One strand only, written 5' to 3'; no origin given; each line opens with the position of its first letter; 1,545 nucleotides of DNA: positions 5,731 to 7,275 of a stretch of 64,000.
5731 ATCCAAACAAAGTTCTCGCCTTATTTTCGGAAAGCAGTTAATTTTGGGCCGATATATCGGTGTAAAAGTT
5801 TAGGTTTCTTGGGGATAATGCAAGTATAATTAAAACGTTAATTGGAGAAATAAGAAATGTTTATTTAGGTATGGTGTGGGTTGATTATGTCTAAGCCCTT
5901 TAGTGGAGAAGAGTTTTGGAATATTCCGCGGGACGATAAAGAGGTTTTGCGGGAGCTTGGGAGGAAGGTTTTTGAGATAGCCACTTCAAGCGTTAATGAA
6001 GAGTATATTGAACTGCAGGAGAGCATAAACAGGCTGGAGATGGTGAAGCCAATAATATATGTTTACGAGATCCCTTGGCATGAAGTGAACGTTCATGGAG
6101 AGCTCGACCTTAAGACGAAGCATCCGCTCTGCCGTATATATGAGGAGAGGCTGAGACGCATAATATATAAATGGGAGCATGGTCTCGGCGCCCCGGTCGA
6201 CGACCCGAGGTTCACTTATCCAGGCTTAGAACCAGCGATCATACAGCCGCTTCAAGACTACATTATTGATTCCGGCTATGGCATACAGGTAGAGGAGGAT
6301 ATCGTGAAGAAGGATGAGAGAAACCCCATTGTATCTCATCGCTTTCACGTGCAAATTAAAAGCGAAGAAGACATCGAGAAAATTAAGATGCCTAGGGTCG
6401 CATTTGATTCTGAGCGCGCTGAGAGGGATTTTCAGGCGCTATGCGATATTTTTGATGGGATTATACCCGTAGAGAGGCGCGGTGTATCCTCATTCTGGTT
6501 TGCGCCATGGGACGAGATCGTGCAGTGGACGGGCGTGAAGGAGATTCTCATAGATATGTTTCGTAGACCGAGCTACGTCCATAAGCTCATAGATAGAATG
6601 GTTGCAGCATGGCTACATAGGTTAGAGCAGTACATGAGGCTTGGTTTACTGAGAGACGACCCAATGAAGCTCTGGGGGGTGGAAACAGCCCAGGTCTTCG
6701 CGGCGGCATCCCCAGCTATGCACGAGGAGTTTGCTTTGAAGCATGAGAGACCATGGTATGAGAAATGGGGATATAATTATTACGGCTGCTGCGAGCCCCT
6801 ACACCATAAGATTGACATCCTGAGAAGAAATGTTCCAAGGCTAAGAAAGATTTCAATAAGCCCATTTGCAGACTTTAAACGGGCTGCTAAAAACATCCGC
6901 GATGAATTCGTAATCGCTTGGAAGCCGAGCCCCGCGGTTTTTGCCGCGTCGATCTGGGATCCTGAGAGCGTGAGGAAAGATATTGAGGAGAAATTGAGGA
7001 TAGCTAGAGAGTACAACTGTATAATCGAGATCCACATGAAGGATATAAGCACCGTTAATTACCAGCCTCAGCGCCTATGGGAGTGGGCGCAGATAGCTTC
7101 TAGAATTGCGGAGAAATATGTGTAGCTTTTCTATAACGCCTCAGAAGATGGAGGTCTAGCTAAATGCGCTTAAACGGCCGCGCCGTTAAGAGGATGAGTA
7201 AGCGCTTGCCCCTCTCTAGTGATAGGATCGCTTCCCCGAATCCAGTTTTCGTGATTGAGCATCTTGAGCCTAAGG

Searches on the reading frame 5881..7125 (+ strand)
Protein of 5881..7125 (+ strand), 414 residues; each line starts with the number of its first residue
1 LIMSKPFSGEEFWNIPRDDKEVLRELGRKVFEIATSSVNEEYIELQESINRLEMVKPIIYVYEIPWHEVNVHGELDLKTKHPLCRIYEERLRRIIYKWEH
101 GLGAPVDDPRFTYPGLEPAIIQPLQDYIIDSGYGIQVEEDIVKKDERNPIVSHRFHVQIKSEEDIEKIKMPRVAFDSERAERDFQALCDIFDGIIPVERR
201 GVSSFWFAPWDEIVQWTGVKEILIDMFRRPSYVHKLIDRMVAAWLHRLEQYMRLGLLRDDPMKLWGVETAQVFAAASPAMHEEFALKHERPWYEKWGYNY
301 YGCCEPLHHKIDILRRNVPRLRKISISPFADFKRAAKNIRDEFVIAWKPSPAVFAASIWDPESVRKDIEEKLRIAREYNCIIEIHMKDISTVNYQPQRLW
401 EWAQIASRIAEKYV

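Call 8: search_protein_families(library=pfam, max_evalue=0.1, proteins=[window:5881-7125:+])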
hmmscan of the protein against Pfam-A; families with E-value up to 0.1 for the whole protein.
window:5881-7125:+ (414 aa): 0 families

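Call 13: find_encoding_contigs(protein=window:5881-7125:+, flank=10000, max_places=10)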
Protein window:5881-7125:+ (414 aa): 3 contigs read that carry it; 3 places shown.
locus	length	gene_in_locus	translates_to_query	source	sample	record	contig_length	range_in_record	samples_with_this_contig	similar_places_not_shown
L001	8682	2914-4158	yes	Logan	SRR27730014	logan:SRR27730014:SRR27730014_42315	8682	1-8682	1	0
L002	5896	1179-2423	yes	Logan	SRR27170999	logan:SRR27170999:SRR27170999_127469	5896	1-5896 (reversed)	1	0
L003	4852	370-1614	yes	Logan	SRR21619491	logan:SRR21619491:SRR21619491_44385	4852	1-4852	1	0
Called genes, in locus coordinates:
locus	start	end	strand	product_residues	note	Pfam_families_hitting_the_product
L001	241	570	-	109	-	-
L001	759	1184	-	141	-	-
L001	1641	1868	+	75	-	-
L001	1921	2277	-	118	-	PF16795:Phage_integr_3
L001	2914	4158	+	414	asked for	-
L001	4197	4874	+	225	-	PF04252:SFM1-like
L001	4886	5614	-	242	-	PF17746:SfsA_N, PF03749:SfsA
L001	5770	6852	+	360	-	PF26356:Pelota_N, PF03465:eRF1_3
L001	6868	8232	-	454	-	PF02878:PGM_PMM_I, PF02879:PGM_PMM_II, PF02880:PGM_PMM_III, PF00408:PGM_PMM_IV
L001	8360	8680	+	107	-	?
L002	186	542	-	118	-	PF16795:Phage_integr_3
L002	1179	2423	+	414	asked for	-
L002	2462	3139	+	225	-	PF04252:SFM1-like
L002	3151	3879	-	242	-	PF17746:SfsA_N, PF03749:SfsA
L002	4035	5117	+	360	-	PF26356:Pelota_N, PF03465:eRF1_3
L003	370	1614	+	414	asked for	-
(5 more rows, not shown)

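Call 14: find_related_loci(query=window:5881-7125:+, collection=genome_contigs, flank=10000)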
Query window:5881-7125:+ (414 aa) in genome_contigs; peptide patterns used: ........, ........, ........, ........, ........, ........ (x = any residue, [..] = any of these).
117 stretches matched a pattern; 68 encode a relative of the query (tblastn E <= 1e-3); 68 distinct loci.
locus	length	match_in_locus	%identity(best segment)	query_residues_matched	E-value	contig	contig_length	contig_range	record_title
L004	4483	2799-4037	87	2-414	0e+0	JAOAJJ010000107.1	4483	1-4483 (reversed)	MAG: Candidatus Bathyarchaeota archaeon isolate SKW196 NODE_106_length_4483_cov_3.381525, whole genome shotgun sequence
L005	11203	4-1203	86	15-414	0e+0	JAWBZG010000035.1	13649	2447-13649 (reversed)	MAG: Candidatus Bathyarchaeia archaeon isolate JZ-1_201901_bins_53 JZ-1_201901_bins_53_scaffold_35, whole genome shotgun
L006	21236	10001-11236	84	2-414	0e+0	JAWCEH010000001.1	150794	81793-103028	MAG: Candidatus Bathyarchaeia archaeon isolate JZ-1_201912_bins_83 JZ-1_201912_bins_83_scaffold_1, whole genome shotgun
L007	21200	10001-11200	85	15-414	0e+0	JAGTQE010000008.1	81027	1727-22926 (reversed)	MAG: Candidatus Bathyarchaeota archaeon isolate JZ_bin_36.2 JZ_bin_36.2_NODE_8, whole genome shotgun sequence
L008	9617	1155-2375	83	8-414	0e+0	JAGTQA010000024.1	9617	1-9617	MAG: Candidatus Bathyarchaeota archaeon isolate JZ_bin_14 JZ_bin_14_NODE_2205, whole genome shotgun sequence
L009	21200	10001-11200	78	15-414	0e+0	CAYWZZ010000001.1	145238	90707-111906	MAG TPA_asm: uncultured Candidatus Bathyarchaeia archaeon isolate SRP104967_co1_9 genome assembly, contig: NODE_12_lengt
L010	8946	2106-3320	76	10-414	0e+0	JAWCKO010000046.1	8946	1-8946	MAG: Candidatus Bathyarchaeia archaeon isolate JZ-2_201705_bins_140 JZ-2_201705_bins_140_scaffold_46, whole genome shotg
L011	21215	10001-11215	76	10-414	0e+0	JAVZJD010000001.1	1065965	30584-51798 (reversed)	MAG: Candidatus Bathyarchaeia archaeon isolate DRTY-6_201901_bins_74 DRTY-6_201901_bins_74_scaffold_1, whole genome shot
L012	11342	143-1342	76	15-414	0e+0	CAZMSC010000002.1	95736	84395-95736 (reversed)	MAG TPA_asm: uncultured Candidatus Bathyarchaeia archaeon isolate SRP104967_co1_102 genome assembly, contig: NODE_50_len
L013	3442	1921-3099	60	17-414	7e-174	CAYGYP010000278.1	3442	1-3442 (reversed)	MAG TPA_asm: uncultured Candidatus Bathyarchaeia archaeon isolate ERP119294_co3_318 genome assembly, contig: NODE_38404_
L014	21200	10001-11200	60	17-414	7e-166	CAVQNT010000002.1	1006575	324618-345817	MAG: Candidatus Bathyarchaeota archaeon isolate MFD04408.bin.1.228 genome assembly, contig: contig_27907, whole genome s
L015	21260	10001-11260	54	2-413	1e-154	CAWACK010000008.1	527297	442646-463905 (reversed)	MAG: Candidatus Bathyarchaeota archaeon isolate MFD03726.bin.1.105 genome assembly, contig: contig_31893, whole genome s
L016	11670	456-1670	53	11-413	7e-152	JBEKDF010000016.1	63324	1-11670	MAG: Candidatus Bathyarchaeia archaeon isolate SPRUCE 177 SPRUCE_177_16, whole genome shotgun sequence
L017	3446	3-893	63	131-414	9e-136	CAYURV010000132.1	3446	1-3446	MAG TPA_asm: uncultured Candidatus Bathyarchaeia archaeon isolate binchicken_co318_131 genome assembly, contig: NODE_374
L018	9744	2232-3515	42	1-414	2e-111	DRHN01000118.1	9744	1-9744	MAG TPA_asm: Spirochaetes bacterium isolate HyVt-370 HyVt-370_k145_235760, whole genome shotgun sequence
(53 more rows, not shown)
